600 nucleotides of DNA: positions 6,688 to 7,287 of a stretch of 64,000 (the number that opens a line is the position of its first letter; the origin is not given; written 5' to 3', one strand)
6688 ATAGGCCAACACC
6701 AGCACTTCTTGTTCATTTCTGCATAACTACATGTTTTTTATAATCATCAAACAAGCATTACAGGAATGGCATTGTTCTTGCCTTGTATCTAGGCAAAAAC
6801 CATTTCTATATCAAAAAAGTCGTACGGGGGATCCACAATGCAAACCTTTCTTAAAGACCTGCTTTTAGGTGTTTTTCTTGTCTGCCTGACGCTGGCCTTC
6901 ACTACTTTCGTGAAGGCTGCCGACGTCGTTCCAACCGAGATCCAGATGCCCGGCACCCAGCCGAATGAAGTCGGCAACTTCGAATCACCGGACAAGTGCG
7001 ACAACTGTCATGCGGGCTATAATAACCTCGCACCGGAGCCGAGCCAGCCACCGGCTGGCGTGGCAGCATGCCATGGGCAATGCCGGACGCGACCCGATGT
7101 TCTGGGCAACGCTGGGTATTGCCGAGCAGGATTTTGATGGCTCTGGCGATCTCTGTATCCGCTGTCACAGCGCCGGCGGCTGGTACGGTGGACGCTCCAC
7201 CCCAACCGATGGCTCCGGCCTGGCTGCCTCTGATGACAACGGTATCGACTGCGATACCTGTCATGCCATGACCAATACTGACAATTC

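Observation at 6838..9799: Large sigma-54-driven secreted multiheme cytochrome broken by at least 8 frameshifts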

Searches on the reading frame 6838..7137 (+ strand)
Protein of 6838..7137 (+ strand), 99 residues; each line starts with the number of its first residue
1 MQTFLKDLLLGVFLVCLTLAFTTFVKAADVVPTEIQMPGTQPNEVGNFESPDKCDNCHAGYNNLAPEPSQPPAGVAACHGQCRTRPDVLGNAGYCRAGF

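Call 6: search_protein_families(library=pfam, max_evalue=0.01, proteins=[window:6838-7137:+])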
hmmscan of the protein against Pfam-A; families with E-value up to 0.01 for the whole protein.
window:6838-7137:+ (99 aa): 0 families

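Call 7: search_protein_families(library=ncbifam, max_evalue=0.01, proteins=[window:6838-7137:+])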
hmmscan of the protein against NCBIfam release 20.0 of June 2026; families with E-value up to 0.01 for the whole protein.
window:6838-7137:+ (99 aa): 0 families
